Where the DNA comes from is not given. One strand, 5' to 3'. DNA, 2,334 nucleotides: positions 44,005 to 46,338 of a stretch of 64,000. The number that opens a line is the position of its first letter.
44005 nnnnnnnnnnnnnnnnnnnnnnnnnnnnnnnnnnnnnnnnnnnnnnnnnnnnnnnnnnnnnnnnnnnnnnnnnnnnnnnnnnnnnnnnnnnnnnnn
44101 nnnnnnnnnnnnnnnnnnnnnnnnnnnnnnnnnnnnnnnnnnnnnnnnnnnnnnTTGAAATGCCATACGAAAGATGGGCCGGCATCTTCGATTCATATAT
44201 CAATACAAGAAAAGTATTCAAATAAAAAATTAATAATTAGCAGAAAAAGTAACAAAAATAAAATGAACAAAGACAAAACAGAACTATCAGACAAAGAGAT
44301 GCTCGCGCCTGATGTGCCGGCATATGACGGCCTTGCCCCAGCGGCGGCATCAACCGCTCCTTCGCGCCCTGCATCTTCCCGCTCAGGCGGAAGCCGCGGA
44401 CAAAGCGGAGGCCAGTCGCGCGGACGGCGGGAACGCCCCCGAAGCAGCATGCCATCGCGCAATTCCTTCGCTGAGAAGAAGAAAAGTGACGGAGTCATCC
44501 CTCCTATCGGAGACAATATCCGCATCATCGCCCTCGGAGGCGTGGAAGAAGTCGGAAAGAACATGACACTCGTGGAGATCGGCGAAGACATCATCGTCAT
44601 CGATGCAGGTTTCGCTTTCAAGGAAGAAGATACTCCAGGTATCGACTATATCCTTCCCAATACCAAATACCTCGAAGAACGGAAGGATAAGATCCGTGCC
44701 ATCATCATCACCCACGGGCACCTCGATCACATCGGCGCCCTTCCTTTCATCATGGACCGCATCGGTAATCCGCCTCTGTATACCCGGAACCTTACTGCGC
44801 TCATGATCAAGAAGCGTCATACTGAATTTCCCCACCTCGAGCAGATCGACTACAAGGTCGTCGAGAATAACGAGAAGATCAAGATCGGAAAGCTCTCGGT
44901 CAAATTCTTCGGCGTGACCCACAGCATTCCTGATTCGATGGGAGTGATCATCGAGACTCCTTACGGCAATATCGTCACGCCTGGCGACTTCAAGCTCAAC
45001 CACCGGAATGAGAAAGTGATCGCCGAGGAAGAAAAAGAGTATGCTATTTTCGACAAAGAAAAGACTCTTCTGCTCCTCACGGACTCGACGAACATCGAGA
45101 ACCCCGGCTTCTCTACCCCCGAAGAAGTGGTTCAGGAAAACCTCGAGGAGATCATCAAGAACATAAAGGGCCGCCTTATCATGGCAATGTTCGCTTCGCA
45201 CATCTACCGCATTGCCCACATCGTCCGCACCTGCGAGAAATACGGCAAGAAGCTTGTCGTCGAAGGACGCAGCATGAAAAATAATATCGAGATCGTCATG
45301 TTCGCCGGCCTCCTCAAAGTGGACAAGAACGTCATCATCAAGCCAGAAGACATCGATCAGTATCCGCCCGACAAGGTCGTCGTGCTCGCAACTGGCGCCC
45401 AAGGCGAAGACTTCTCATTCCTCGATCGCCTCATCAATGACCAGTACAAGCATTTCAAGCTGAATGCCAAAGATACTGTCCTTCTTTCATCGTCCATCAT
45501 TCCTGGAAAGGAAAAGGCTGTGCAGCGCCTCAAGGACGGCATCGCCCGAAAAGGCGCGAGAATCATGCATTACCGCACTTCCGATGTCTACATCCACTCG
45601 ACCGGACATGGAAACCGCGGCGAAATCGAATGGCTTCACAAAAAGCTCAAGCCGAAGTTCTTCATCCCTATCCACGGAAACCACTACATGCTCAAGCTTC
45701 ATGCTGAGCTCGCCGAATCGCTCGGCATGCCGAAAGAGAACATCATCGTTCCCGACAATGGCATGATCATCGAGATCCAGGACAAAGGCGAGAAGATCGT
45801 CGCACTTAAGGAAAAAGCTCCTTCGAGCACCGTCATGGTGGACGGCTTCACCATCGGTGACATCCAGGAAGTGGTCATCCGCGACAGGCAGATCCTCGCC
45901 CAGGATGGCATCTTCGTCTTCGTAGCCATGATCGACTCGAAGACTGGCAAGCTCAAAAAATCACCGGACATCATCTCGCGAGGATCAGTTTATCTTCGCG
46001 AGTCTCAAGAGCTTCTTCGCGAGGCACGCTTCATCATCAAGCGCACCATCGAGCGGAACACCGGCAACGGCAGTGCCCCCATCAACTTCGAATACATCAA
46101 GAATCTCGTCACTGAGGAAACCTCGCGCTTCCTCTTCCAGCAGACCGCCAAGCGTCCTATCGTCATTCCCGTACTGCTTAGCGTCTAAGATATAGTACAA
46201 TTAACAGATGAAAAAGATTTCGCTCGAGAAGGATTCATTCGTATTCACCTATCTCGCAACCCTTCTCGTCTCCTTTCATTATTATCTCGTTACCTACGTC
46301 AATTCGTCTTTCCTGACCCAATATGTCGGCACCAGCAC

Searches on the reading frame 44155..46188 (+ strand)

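Call 12: search_protein_families(library=pfam, proteins=[window:44155-46188:+], max_evalue=0.001)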
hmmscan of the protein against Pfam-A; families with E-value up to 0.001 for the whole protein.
window:44155-46188:+ (677 aa): 5 families
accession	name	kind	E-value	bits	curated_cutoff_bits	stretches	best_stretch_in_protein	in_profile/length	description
PF22505.1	RNase_J_b_CASP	-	4.7e-37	127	27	1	338-459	1-122/126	Ribonuclease J, beta-CASP domain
PF17770.6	RNase_J_C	-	1.4e-22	81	23.8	1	574-677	1-102/102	Ribonuclease J C-terminal domain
PF00753.33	Lactamase_B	-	1.8e-15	57.9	22.7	1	134-290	5-161/196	Metallo-beta-lactamase superfamily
PF12706.13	Lactamase_B_2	-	8.1e-10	39.1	27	1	147-282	3-146/200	Beta-lactamase superfamily domain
PF07521.17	RMMBL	-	3.1e-05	24.3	21.6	1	481-532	12-62/63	Zn-dependent metallo-hydrolase RNA specificity domain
